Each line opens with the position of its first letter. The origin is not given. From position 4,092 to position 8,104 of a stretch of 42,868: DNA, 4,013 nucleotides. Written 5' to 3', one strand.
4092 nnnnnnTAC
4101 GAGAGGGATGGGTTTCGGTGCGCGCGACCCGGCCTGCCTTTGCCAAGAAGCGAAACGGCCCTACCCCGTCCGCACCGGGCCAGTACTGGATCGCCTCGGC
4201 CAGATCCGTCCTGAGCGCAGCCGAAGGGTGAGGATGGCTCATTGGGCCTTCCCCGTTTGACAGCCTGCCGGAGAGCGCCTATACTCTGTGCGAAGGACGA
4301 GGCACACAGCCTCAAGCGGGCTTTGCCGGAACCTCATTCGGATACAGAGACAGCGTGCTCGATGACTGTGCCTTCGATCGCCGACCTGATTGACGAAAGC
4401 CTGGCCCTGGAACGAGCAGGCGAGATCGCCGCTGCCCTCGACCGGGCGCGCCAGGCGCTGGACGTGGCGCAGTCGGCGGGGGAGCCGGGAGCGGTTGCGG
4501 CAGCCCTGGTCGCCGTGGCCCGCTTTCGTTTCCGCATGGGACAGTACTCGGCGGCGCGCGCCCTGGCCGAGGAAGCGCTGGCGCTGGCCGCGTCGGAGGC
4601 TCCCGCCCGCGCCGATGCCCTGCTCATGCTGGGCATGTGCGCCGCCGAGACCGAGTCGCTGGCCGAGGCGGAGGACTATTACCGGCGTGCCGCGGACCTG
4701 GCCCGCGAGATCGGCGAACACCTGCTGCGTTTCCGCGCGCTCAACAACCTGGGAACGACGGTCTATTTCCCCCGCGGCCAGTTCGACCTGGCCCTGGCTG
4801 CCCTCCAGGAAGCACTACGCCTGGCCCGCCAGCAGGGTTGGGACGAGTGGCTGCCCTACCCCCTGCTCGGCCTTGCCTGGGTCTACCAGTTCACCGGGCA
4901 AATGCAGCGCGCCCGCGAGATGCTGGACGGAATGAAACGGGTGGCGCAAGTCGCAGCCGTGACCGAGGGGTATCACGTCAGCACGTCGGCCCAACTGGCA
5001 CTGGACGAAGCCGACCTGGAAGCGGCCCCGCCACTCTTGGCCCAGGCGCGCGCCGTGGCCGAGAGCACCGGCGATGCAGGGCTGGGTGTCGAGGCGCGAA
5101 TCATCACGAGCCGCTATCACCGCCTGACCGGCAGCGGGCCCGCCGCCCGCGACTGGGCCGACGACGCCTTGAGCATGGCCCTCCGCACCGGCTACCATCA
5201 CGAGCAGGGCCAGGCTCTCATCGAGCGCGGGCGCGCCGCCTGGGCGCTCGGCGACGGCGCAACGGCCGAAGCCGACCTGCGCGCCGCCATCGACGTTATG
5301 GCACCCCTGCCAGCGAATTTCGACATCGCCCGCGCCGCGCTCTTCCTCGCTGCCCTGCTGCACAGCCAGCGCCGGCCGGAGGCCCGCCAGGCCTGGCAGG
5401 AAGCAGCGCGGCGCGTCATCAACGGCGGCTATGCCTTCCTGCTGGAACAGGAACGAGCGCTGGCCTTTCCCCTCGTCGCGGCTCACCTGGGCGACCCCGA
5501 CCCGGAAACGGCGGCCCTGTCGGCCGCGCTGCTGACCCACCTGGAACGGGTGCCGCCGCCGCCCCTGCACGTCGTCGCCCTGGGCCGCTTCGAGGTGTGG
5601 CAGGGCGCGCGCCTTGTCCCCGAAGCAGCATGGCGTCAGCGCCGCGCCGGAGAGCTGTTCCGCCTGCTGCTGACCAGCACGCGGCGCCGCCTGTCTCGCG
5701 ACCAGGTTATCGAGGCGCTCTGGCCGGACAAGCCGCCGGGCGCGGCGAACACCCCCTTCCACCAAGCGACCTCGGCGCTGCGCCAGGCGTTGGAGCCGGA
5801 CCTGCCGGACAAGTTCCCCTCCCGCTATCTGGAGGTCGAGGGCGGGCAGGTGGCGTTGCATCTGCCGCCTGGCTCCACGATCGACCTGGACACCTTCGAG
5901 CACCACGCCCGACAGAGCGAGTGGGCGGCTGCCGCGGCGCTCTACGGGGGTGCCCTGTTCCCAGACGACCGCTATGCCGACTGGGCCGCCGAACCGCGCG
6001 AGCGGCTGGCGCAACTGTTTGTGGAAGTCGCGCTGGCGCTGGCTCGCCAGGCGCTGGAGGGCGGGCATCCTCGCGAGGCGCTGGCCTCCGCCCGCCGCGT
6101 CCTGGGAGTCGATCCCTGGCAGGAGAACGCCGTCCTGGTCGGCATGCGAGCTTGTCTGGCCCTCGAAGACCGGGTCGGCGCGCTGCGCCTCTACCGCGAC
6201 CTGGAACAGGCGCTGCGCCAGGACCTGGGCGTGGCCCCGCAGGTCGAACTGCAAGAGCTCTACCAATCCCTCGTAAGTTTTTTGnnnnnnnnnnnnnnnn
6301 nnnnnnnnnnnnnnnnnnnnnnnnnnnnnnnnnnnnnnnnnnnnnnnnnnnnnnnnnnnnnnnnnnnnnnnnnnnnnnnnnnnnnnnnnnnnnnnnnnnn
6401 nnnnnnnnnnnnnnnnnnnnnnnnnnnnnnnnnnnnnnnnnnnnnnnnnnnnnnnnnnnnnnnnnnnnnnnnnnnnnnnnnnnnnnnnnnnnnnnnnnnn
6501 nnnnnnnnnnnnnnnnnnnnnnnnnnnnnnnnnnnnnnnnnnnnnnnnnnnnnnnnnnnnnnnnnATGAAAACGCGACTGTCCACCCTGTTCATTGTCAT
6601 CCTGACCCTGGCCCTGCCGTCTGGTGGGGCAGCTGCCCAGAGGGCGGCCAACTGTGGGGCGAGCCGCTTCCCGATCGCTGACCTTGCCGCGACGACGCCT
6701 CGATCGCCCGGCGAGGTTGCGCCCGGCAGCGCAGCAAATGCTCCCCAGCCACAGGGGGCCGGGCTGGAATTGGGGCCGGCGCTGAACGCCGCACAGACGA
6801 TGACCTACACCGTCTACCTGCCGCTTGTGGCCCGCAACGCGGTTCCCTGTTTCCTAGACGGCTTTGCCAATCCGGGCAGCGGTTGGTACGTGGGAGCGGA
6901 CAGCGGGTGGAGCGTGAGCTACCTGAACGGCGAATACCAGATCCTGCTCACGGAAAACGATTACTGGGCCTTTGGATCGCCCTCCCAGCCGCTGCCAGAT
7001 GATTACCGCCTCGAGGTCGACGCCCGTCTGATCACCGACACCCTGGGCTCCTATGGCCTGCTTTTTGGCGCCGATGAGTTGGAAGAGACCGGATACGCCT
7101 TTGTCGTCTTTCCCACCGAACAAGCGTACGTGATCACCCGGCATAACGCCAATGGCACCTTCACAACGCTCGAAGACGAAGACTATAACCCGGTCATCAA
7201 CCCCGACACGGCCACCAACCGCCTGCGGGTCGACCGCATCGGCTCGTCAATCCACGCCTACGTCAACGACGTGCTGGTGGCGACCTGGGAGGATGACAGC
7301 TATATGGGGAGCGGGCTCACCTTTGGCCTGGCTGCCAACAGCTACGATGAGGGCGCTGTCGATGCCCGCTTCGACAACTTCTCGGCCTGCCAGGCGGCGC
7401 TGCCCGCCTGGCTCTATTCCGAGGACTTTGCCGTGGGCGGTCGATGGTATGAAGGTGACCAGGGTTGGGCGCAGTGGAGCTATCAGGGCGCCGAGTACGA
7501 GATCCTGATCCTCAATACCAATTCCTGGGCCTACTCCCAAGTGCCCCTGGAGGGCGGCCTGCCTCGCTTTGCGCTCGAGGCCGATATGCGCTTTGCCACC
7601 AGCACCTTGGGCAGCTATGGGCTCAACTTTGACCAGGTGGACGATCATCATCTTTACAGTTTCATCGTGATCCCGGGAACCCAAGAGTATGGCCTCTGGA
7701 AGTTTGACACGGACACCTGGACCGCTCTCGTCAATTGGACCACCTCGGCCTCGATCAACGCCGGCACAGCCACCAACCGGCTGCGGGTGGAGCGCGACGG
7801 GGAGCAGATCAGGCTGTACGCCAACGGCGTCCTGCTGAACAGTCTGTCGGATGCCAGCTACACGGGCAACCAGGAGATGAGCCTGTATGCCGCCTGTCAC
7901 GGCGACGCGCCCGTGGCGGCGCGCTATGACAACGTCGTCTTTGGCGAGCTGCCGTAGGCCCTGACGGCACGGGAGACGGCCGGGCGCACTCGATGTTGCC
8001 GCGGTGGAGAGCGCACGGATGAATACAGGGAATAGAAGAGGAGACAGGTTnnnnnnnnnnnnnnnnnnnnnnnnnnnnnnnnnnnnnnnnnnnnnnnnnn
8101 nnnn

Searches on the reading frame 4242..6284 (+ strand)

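Call 6: search_protein_families(library=pfam, proteins=[window:4242-6284:+], max_evalue=0.001)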
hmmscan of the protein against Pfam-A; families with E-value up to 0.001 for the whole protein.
window:4242-6284:+ (681 aa): 9 families
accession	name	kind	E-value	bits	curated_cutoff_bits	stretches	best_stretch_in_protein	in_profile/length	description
PF13424.12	TPR_12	-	4.4e-20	72.1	30.1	3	124-197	3-77/77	Tetratricopeptide repeat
PF03704.23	BTAD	-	1.2e-15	58.5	22.1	1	555-677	23-145/146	Bacterial transcriptional activator domain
PF13181.12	TPR_8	-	2.3e-10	40.2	25.7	0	124-155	1-32/34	Tetratricopeptide repeat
PF17874.7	TPR_MalT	-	2.6e-09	37.3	45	1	92-320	7-239/336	MalT-like TPR region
PF07719.23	TPR_2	-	4e-07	30.1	27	0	124-155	1-32/34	Tetratricopeptide repeat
PF00515.34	TPR_1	-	5.1e-07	29.7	27.8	0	124-154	1-31/34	Tetratricopeptide repeat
PF13432.12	TPR_16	-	3.3e-06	27.9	32.7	1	97-154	8-61/65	Tetratricopeptide repeat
PF13374.12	TPR_10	-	0.00029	21.2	27.5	0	85-115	1-31/42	Tetratricopeptide repeat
PF12862.13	ANAPC5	-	0.00093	19.7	23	0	162-218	37-88/91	Anaphase-promoting complex subunit 5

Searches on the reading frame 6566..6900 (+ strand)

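Call 75: search_protein_families(library=ncbifam, proteins=[window:6566-6900:+], max_evalue=10)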
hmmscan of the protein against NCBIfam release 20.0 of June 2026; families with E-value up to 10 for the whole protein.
window:6566-6900:+ (111 aa): 2 families
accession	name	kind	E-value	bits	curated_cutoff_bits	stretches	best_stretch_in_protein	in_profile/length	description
NF050076.1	sort_motif_YLP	domain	0.014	15.2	15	1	80-90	1-11/11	YLP-box putative sorting motif-containing protein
NF053834.1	ultrashort_CTERM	domain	0.052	13.6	10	1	81-90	1-10/10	YLP-box putative sorting motif-containing protein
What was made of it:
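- On Chloroflexota giant LamG-array family (unnamed): The box is present but internal and 0.5 bit under the cut-off (call 75).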

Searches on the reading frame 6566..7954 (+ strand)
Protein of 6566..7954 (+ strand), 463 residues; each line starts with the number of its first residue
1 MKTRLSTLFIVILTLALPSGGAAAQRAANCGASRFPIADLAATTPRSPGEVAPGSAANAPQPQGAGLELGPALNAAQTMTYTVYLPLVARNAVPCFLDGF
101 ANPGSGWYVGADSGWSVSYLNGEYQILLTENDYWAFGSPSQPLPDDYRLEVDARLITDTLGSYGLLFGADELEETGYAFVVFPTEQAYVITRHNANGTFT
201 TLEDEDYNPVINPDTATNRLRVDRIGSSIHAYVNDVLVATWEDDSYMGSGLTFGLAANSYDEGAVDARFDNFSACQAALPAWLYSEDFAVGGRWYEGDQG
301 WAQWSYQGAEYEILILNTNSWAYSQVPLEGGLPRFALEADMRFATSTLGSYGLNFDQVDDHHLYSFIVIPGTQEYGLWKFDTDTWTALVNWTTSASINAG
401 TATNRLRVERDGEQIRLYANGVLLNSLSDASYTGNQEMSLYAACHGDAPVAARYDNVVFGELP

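Call 6: search_protein_families(library=pfam, proteins=[window:6566-7954:+], max_evalue=0.001)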
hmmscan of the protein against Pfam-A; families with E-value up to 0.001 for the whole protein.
window:6566-7954:+ (463 aa): 1 family
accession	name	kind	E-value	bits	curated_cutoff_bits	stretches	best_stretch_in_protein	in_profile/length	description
PF06439.18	3keto-disac_hyd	-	5.4e-05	23.8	26.8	0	145-246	52-156/187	3-keto-disaccharide hydrolase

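Call 77: search_protein_families(library=ncbifam, proteins=[window:6566-7954:+], max_evalue=0.01)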
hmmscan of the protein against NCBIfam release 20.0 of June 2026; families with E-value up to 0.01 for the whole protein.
window:6566-7954:+ (463 aa): 0 families
